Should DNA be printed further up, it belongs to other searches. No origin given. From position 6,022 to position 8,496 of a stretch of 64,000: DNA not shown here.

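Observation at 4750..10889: TetR-headed minus-strand cluster: SnoaL-like, epoxide hydrolase, di-haem cytochrome c and P450; candidate lipid/polyene oxygenation pathway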

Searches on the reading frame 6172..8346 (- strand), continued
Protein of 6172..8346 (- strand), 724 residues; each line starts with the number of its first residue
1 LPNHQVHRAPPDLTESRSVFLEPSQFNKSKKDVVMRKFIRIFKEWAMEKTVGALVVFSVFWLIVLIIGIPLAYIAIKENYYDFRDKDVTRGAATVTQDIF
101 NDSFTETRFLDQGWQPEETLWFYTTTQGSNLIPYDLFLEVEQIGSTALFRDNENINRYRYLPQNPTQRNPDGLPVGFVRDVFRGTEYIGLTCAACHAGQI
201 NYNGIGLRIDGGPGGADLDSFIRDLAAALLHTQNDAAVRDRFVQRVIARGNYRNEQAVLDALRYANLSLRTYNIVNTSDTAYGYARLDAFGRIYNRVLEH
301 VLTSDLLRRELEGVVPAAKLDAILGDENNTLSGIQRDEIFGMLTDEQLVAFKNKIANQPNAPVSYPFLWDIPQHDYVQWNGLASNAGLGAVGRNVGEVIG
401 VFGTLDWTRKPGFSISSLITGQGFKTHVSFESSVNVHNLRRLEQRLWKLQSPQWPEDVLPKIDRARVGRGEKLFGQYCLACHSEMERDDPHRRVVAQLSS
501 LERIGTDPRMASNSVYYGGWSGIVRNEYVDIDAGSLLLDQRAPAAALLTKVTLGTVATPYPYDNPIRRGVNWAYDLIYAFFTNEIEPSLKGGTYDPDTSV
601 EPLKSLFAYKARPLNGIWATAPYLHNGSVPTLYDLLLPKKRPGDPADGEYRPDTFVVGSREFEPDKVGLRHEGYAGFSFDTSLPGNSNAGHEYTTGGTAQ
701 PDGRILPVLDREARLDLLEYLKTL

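Call 12: find_encoding_contigs(protein=P0019, flank=10000, max_places=3)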
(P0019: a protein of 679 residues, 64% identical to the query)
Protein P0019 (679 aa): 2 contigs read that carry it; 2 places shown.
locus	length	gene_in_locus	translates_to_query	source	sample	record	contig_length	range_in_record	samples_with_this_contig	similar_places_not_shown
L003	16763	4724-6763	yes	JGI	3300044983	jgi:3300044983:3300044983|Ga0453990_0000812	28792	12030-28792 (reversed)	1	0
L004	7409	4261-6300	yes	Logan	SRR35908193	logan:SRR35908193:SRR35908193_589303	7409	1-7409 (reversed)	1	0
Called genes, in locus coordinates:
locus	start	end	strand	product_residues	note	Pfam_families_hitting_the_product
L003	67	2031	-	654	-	PF01011:PQQ, PF13360:PQQ_2, PF13570:Beta-prop_ACSF4 (faint), PF13360:PQQ_2 (weak)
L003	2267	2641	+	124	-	PF13441:Gly-zipper_YMGG (weak), PF05433:Rick_17kDa_Anti (faint), PF13488:Gly-zipper_Omp (weak)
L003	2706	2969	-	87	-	-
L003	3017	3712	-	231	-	PF13441:Gly-zipper_YMGG, PF05433:Rick_17kDa_Anti (weak), PF13488:Gly-zipper_Omp, PF00691:OmpA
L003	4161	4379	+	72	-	-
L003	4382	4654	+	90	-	-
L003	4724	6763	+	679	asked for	PF00034:Cytochrom_C (faint), PF21419:RoxA-like_Cyt-c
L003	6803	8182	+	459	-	PF00067:p450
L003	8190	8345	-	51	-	-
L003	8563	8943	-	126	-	PF04020:Phage_holin_4_2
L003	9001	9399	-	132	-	PF00188:CAP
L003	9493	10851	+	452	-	PF08668:HDOD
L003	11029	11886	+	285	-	PF21302:Zn_ribbon_RlmA, PF13489:Methyltransf_23 (faint), PF13847:Methyltransf_31 (weak), PF08241:Methyltransf_11, PF08242:Methyltransf_12 (weak), PF13649:Methyltransf_25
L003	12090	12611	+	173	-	PF09835:DUF2062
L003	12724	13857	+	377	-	PF01757:Acyl_transf_3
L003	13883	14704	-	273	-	PF00142:Fer4_NifH (faint), PF01656:CbiA, PF09140:MipZ (faint), PF10609:ParA (weak), PF13614:AAA_31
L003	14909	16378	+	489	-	PF01935:DUF87, PF05872:HerA_C, PF12846:AAA_10 (faint), PF13401:AAA_22 (faint)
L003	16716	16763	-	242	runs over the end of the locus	PF13852:DUF4197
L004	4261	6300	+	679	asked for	PF00034:Cytochrom_C (faint), PF21419:RoxA-like_Cyt-c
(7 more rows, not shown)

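Call 13: find_encoding_contigs(protein=P0051, flank=8000, max_places=2)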
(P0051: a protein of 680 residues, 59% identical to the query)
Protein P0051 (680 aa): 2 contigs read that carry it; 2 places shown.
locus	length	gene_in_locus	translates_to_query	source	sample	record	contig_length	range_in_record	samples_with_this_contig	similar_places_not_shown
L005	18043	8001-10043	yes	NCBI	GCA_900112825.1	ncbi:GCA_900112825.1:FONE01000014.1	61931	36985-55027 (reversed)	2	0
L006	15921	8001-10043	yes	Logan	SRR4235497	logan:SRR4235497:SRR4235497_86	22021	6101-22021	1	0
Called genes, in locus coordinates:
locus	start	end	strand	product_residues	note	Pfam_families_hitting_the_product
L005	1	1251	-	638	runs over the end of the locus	PF06480:FtsH_ext, PF06068:TIP49 (weak), PF00004:AAA, PF07728:AAA_5 (faint), PF17862:AAA_lid_3, PF01434:Peptidase_M41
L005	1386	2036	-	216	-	PF01728:FtsJ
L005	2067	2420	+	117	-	PF01985:CRS1_YhbY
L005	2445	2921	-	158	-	PF03449:GreA_GreB_N, PF01272:GreA_GreB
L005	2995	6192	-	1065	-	PF25596:CPSase_L_D1, PF02786:CPSase_L_D2, PF02787:CPSase_L_D3, PF25596:CPSase_L_D1, PF02655:ATP-grasp_3 (weak), PF02222:ATP-grasp, PF02786:CPSase_L_D2, PF02142:MGS, +4 more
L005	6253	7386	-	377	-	PF00988:CPSase_sm_chain, PF00117:GATase, PF07722:Peptidase_C26 (weak)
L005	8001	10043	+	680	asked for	PF00034:Cytochrom_C (faint), PF21419:RoxA-like_Cyt-c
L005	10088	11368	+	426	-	PF00067:p450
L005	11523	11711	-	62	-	-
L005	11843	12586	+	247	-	PF14451:Ub-Mut7C, PF01927:Mut7-C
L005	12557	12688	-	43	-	-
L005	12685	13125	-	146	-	PF13698:DUF4156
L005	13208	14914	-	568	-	PF07696:7TMR-DISMED2, PF07695:7TMR-DISM_7TM, PF00990:GGDEF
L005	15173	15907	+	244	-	PF07386:DUF1499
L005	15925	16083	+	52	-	-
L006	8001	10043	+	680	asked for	PF00034:Cytochrom_C (faint), PF21419:RoxA-like_Cyt-c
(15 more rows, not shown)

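Call 14: find_encoding_contigs(protein=P0068, flank=8000, max_places=2)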
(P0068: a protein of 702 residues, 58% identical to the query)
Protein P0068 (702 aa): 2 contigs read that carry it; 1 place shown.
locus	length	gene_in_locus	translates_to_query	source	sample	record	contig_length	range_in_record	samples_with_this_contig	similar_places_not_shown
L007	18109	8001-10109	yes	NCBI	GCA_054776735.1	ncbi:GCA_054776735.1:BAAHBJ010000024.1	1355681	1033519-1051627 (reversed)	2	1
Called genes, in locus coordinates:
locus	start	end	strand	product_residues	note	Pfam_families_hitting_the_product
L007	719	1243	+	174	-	PF18143:HAD_SAK_2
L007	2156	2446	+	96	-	PF00166:Cpn10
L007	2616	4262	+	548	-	PF00118:Cpn60_TCP1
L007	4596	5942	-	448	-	PF00764:Arginosuc_synth, PF20979:Arginosuc_syn_C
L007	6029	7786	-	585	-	-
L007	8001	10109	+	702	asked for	PF00034:Cytochrom_C (faint), PF21419:RoxA-like_Cyt-c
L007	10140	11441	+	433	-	PF00067:p450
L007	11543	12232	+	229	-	PF00912:Transgly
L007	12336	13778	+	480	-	PF03448:MgtE_N, PF00571:CBS, PF01769:MgtE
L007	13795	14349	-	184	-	PF10604:Polyketide_cyc2, PF03364:Polyketide_cyc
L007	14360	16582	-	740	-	PF13328:HD_4, PF04607:RelA_SpoT, PF02824:TGS, PF19296:RelA_AH, PF28438:RelA_RIS, PF01842:ACT (weak), PF13291:ACT_4, PF22629:ACT_AHAS_ss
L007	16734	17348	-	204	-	PF13505:OMP_b-brl, PF01389:OmpA_membrane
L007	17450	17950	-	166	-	PF02542:YgbB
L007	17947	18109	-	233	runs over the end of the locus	PF01128:IspD, PF12804:NTP_transf_3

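Call 15: find_encoding_contigs(protein=P0097, flank=8000, max_places=2)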
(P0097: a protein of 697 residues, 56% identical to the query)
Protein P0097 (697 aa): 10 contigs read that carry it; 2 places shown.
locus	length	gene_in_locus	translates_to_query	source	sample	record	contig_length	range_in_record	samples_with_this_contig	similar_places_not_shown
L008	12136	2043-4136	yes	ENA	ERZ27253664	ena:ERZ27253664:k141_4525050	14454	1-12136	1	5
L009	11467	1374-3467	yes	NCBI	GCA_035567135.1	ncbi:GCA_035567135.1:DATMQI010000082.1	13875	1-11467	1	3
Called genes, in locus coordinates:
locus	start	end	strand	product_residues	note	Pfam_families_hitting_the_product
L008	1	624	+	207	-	?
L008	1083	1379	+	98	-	PF12006:DUF3500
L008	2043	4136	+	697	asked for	PF21419:RoxA-like_Cyt-c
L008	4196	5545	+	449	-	PF00067:p450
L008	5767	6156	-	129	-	-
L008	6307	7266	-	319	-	PF02517:Rce1-like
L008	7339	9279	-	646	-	PF00515:TPR_1 (faint), PF07719:TPR_2 (faint), PF12895:ANAPC3 (faint), PF13181:TPR_8 (faint), PF09976:TPR_21 (weak), PF14559:TPR_19 (weak), PF13650:Asp_protease_2, PF13975:gag-asp_proteas, +5 more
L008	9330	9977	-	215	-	PF13424:TPR_12 (faint), PF21033:RMD1-3 (faint), PF23914:TPR_CcmH_CycH (faint), PF00515:TPR_1 (faint), PF07719:TPR_2 (faint), PF13428:TPR_14 (faint), PF13181:TPR_8 (faint), PF13374:TPR_10 (faint), +4 more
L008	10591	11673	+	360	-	PF06580:His_kinase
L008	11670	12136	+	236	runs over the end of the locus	PF00072:Response_reg, PF04397:LytTR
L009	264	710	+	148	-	PF12006:DUF3500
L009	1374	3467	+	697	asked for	PF21419:RoxA-like_Cyt-c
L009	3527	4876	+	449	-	PF00067:p450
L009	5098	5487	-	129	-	-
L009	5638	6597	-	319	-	PF02517:Rce1-like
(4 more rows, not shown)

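Call 24: find_related_loci(query=A1, collection=genome_contigs, flank=7000)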
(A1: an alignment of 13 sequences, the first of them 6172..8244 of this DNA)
Query A1 (690 aa) in genome_contigs; peptide patterns used: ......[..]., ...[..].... (x = any residue, [..] = any of these).
599 stretches matched a pattern (row limit reached: there are more); 545 encode a relative of the query (tblastn E <= 1e-3); the best 80 are kept; 80 distinct loci.
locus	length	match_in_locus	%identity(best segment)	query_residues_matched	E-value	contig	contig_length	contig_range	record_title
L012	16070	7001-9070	67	1-690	0e+0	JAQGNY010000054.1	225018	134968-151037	MAG: Verrucomicrobiaceae bacterium isolate RYN_599 scaffold_2685452, whole genome shotgun sequence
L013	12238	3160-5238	66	1-690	0e+0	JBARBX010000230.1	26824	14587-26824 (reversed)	MAG: Steroidobacteraceae bacterium isolate MFD05826_ilm_asm_bin41 k127_397627, whole genome shotgun sequence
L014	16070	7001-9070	90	1-690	0e+0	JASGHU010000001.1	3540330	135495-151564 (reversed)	MAG: Spongiibacteraceae bacterium isolate 5N210 JMF-2111-06-0005.ont.bin.210_0, whole genome shotgun sequence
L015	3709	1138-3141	61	26-690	0e+0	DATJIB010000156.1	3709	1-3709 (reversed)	MAG TPA_asm: Rhodocyclaceae bacterium isolate SMAG_U15527 k141_3826473, whole genome shotgun sequence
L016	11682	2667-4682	59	31-690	0e+0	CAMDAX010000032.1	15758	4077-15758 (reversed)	MAG: Nitrosovibrio sp. Nv4 isolate MsH-01oct19-150 genome assembly, contig: MsH-01oct19-C7486, whole genome shotgun sequ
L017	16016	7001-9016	60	31-690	0e+0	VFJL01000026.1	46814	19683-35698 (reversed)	MAG: Nitrosomonadales bacterium isolate Bin_61_7 c_000002450610, whole genome shotgun sequence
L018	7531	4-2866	62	49-690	0e+0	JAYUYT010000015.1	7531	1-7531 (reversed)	MAG: Nitrosospira sp. isolate GL139_UP_metabat_62 GL139_UP_metabat_62_14, whole genome shotgun sequence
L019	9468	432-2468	60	13-690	0e+0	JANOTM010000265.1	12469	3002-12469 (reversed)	MAG: Gammaproteobacteria bacterium isolate VAR_39_metabat_293 VAR_39_k141_146232, whole genome shotgun sequence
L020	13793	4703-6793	58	3-690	0e+0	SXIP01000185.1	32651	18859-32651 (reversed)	MAG: Methylococcaceae bacterium isolate F1-120-MAGs053 F1-120__c588598, whole genome shotgun sequence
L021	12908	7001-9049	59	14-690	0e+0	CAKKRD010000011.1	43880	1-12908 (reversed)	Nitrosomonadaceae bacterium isolate Hainich-H51-bin263-1 genome assembly, contig: H51-bin263_1_Hain_H51_02um_R2_219_leng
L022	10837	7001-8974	60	51-690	0e+0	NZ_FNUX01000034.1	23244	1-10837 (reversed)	Nitrosomonas ureae strain Nm13, whole genome shotgun sequence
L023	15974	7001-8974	60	51-690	0e+0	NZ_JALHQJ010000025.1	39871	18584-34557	MAG: Nitrosomonas sp. isolate bin.83 c_000000004719, whole genome shotgun sequence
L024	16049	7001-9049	58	14-690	0e+0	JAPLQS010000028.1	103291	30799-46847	MAG: Nitrosospira sp. isolate LacPavin_0818_WC40_MAG_55_48 LacPavin_0818_WC40_scaffold_538739, whole genome shotgun sequ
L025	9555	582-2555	60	51-690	0e+0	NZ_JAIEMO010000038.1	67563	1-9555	MAG: Nitrosomonas sp. isolate co.spades.CONCOCT.2.5kb_090 c_000000000021, whole genome shotgun sequence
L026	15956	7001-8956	60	51-690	0e+0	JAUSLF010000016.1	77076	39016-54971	MAG: Nitrosomonadaceae bacterium isolate E19_concoct.bin.114 E19_k141_398875, whole genome shotgun sequence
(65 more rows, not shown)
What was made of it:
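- The pair is equally present in Spongiibacteraceae, Rhodocyclaceae, Uliginosibacterium and Acidobacteriota (calls 14, 15, 24).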

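Call 31: search_solved_structures(query=A1, max_evalue=1, show_alignments=1)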
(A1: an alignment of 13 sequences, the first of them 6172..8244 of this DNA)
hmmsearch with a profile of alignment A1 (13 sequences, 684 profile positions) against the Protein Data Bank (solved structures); distinct sequences matched with E-value up to 1: 23.
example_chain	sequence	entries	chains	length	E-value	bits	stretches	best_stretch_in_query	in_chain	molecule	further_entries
4b2n_A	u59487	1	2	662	6.7e-09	37.7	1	568-602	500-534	70 KDA PROTEIN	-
6cuk_A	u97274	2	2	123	0.01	17.2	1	420-446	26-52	Cytochrome c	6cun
3cp5_A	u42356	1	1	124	0.011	17.1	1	420-446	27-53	Cytochrome c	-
8bel_E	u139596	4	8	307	0.026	15.9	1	408-443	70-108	Cytochrome c1 2, heme protein, mitochondrial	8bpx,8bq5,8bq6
8zno_D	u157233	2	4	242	0.038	15.4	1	411-443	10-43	Cytochrome c domain-containing protein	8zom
7jrg_D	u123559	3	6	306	0.074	14.4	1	411-443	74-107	cytochrome c1-2, heme protein, mitochondrial | CYC1 (cyt c1)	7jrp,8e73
6fvt_N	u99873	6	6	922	0.093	14.1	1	246-344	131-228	26S proteasome regulatory subunit RPN2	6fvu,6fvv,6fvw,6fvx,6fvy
36ax_Z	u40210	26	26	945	0.096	14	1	246-344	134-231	26S proteasome regulatory subunit RPN2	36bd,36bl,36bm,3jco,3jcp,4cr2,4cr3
4ady_A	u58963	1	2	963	0.099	14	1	246-344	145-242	26S PROTEASOME REGULATORY SUBUNIT RPN2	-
4yuu_V1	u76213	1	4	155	0.15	13.4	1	421-448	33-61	Cytochrome c-550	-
6e1c_A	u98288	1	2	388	0.16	13.3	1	568-595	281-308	Di-heme enzyme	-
9f5x_1E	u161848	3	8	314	0.16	13.3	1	408-443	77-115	Cytochrome c1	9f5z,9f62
8qjg_A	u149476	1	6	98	0.2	13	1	428-460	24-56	Lipoprotein cytochrome c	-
8ab6_D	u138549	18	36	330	0.28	12.5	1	411-448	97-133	YALI0A17468p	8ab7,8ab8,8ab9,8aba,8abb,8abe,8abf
7txe_A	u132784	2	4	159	0.31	12.4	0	426-443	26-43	Cytochrome c2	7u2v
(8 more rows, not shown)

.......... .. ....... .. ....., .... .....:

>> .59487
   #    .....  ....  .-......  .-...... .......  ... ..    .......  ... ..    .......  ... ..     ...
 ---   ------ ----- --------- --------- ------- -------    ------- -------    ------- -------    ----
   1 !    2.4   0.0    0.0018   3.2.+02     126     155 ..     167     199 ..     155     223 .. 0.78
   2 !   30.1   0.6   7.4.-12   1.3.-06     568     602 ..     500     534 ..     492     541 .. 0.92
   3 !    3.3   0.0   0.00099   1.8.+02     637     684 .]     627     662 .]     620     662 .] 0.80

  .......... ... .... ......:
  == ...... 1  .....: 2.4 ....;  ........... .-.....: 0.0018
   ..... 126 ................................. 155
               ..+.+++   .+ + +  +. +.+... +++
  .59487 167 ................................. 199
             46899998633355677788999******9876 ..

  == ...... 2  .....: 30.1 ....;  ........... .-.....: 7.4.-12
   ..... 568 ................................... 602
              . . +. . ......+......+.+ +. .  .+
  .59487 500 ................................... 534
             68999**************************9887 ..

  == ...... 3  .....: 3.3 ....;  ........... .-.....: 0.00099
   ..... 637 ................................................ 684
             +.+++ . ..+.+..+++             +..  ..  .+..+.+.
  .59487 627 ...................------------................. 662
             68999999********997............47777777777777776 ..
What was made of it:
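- The C-terminal haem region aligns with the bis-His RoxA type (call 31).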

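Call 42: predict_structure(alignment_id=A3)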
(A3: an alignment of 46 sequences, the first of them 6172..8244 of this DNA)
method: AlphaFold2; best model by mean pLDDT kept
length: 690 residues; sequences in the alignment: 46
mean_pLDDT: 74.6   pTM: 0.80
mean pLDDT of the five models: 74.6, 74.5, 71.7, 69.3, 65.7
residues with pLDDT >= 90: 177; 70-90: 286; 50-70: 126; < 50: 101
segments of 3 or more residues with pLDDT < 50: 252-254, 329-350, 445-467, 495-501, 550-592
pLDDT, mean of each block of 10 residues (from residue 1): 66 65 82 81 81 92 86 92 92 87 97 95 92 94 89 87 89 85 85 97 98 96 96 88 74 54 71 87 90 74 89 87 62 31 34 63 70 74 65 75 82 82 96 91 52 38 40 62 64 45 59 71 71 76 63 31 32 35 36 72 84 88 89 90 84 67 62 86 88
secondary structure, 60 per line:
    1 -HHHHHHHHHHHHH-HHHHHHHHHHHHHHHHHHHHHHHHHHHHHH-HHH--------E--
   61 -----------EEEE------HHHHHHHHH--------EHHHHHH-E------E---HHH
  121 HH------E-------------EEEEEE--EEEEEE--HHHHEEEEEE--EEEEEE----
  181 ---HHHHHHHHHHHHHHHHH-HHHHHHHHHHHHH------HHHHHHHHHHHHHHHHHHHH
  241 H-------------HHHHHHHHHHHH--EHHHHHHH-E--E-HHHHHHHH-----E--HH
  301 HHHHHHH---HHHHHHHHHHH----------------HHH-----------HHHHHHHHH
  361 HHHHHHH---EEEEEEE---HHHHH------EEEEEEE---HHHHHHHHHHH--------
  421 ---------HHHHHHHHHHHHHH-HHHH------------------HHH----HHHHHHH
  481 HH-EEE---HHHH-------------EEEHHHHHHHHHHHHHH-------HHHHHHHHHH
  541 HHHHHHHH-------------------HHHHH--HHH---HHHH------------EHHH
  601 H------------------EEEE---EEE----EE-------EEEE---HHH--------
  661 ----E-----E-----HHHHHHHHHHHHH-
elements in order (helices of 4 or more, strands of 3 or more residues): H2-14 H16-45 E72-75 H82-90 H100-105 H118-122 E143-148 E151-156 H159-162 E163-168 E171-176 H184-200 H202-214 H221-241 H255-266 H270-276 H283-290 H299-307 H311-321 H352-367 E371-377 H381-385 E392-398 H402-412 H430-443 H445-448 H474-482 E484-486 H490-493 E507-509 H510-523 H531-548 H568-572 H581-584 H598-601 E620-623 E627-629 E643-646 H677-689

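Call 46: fold_search(model_id=the predicted structure, library=pdb)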
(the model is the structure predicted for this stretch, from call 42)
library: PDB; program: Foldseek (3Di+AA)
matches with E <= 10: 37; with E <= 0.001: 0
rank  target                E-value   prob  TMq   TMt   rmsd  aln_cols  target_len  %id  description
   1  4mt4_A                1.4e-01  0.03  0.06  0.07  32.1       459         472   12  Crystal structure of the Campylobacter jejuni CmeC outer membrane channel (released 2014-09-24)
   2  5d8n_A                1.4e+00  0.02  0.07  0.08  17.2       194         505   13  Tomato leucine aminopeptidase mutant - K354E (released 2016-05-11)
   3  5d8n_B                2.1e+00  0.03  0.06  0.08  17.3       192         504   14  Tomato leucine aminopeptidase mutant - K354E (released 2016-05-11)
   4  3zjc_F                2.1e+00  0.02  0.06  0.11  19.7       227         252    9  Crystal structure of GMPPNP-bound human GIMAP7 L100Q variant (released 2013-03-13)
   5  6rja_C                2.2e+00  0.01  0.06  0.05  27.1       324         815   13  Cryo-EM structure of St1Cas9-sgRNA-tDNA20-AcrIIA6 dimeric assembly. (released 2019-10-02)
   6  6m0w_A                3.5e+00  0.01  0.06  0.04  26.7       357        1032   13  Crystal structure of Streptococcus thermophilus Cas9 in complex with the AGAA PAM (released 2020-09-09)
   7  6xiu_A                3.7e+00  0.02  0.05  0.12  15.1       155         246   12  ETEC Rns bound to a potential inhibitor, decanoic acid (released 2021-06-30)
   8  1ynj_J                4.0e+00  0.04  0.05  0.11  14.8        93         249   15  Taq RNA polymerase-Sorangicin complex (released 2005-03-15)
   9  6m0v_A                4.0e+00  0.01  0.08  0.06  26.9       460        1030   10  Crsytal structure of streptococcus thermophilus Cas9 in complex with the GGAA PAM (released 2020-09-09)
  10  4h79                  4.4e+00  0.07  0.10  0.25   9.7       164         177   13  Crystal structure of CasB from Thermobifida fusca (released 2012-10-03)
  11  4ksi                  4.4e+00  0.01  0.05  0.07  19.7       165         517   12  Crystal Structure Analysis of the Acidic Leucine Aminopeptidase of Tomato (released 2013-06-12)
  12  8q1b_D                5.7e+00  0.05  0.10  0.24  19.3       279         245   15  III2-IV1 respiratory supercomplex from S. pombe (released 2023-11-15)
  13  8ga6                  5.7e+00  0.01  0.08  0.10  25.6       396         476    9  Geometrically programmable nanomaterial construction using regularized protein building blocks (released 2024-03-13)
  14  9hpa_B                6.2e+00  0.01  0.06  0.12  19.9       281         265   11  Structure of A16/G9 (vaccinia virus) in complex with VHH D07 and VHH E12 (released 2025-09-03)
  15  6xiv_B                6.5e+00  0.01  0.05  0.10  15.6       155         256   13  SeMet-Rns, in complex with potential inhibitor (released 2021-06-30)
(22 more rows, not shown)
